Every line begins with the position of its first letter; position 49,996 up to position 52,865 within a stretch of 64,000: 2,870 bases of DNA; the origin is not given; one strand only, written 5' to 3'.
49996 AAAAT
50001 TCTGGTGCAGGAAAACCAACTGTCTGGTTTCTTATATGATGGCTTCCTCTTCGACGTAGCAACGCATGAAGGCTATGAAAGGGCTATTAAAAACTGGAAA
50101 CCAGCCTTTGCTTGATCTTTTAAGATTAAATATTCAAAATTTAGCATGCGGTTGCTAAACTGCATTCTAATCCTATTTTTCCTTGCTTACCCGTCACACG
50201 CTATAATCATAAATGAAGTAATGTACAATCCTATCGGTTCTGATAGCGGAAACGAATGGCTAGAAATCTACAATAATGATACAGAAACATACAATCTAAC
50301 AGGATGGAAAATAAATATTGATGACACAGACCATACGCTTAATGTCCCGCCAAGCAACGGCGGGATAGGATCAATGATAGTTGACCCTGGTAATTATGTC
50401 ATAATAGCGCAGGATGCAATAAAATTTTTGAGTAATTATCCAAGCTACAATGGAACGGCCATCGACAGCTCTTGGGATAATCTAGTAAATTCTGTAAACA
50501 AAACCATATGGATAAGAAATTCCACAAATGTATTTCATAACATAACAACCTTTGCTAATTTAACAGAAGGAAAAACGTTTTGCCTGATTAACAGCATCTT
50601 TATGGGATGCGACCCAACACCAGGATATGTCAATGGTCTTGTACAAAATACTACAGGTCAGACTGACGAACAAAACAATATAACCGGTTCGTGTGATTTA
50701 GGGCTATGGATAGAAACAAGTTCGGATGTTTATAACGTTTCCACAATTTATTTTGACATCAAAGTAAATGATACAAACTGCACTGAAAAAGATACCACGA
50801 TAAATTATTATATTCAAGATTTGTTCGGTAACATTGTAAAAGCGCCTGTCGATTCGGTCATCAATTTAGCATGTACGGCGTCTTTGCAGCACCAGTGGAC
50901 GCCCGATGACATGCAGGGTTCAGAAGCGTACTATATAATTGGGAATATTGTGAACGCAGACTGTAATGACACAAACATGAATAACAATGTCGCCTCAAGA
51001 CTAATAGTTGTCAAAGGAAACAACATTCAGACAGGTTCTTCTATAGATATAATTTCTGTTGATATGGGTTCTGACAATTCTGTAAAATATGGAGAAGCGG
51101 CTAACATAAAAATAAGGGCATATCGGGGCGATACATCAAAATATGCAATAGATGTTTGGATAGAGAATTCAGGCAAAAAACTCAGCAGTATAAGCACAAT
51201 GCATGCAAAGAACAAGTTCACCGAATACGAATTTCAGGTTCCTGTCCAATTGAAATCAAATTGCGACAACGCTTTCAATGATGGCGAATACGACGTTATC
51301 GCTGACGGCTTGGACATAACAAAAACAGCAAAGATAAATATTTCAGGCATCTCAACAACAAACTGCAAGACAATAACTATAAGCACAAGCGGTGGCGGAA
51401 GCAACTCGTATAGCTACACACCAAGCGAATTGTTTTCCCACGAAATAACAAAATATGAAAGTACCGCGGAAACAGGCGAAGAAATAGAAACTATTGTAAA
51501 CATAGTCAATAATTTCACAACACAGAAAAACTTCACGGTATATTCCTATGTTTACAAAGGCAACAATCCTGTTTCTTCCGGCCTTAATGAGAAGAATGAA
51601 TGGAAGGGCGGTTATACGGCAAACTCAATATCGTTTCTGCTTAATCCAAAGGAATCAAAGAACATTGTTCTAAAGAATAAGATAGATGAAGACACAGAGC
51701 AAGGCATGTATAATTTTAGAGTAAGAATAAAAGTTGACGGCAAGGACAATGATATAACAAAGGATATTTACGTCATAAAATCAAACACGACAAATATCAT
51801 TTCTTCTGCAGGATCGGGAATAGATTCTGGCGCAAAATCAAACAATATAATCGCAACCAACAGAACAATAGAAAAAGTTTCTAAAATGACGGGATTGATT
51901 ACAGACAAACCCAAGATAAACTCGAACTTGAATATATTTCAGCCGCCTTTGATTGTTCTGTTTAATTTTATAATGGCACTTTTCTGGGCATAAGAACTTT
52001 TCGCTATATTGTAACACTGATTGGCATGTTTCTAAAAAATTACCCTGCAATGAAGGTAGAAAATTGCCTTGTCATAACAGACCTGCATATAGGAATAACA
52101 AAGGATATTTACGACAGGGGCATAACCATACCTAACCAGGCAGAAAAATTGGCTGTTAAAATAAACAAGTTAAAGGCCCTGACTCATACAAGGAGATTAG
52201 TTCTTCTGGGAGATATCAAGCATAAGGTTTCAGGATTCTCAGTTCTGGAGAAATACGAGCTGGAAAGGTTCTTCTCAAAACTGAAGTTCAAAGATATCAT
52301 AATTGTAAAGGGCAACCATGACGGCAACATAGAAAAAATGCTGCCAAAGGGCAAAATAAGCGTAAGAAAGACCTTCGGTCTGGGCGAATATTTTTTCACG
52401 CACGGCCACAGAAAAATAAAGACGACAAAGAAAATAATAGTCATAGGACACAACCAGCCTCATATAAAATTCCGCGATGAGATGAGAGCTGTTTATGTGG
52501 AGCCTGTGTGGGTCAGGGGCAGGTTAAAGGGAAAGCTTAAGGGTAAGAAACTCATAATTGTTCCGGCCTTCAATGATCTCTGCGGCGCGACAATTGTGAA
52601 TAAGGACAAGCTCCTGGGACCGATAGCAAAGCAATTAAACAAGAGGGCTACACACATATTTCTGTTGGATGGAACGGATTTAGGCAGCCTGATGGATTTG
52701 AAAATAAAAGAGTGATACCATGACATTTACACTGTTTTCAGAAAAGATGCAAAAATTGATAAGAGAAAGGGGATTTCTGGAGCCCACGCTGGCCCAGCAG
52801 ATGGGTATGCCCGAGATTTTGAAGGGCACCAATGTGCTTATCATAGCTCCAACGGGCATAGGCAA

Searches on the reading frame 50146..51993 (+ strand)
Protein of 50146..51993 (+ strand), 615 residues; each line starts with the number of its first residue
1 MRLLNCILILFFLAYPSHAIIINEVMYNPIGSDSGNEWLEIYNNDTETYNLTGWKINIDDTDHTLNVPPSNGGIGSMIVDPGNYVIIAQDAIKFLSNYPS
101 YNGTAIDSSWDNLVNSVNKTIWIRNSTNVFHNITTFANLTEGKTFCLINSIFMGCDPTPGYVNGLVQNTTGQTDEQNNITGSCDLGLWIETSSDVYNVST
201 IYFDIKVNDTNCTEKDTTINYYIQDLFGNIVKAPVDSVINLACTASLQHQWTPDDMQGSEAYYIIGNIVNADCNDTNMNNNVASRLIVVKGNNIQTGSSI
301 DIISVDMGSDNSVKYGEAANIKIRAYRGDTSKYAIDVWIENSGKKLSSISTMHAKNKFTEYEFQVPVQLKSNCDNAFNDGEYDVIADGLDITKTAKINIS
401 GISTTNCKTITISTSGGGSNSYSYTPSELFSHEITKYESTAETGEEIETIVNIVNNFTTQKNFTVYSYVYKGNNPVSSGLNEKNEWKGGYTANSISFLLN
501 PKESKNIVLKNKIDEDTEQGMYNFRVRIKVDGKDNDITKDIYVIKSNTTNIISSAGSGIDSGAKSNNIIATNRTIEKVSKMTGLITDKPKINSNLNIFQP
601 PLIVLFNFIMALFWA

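Call 44: search_protein_families(library=pfam, proteins=[window:50146-51993:+], max_evalue=0.0001)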
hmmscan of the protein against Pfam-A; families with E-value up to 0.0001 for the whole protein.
window:50146-51993:+ (615 aa): 1 family
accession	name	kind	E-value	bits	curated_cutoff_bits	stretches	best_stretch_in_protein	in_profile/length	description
PF00932.25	LTD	-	1.3e-12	48.5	34.3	1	16-128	4-100/109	Lamin Tail Domain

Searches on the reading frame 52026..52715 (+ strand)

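Call 44: search_protein_families(library=pfam, proteins=[window:52026-52715:+], max_evalue=0.0001)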
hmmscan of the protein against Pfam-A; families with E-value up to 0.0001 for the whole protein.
window:52026-52715:+ (229 aa): 1 family
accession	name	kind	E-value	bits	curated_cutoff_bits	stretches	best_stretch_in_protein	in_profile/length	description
PF00149.33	Metallophos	-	1.8e-07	32.2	21.5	1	15-146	4-159/191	Calcineurin-like phosphoesterase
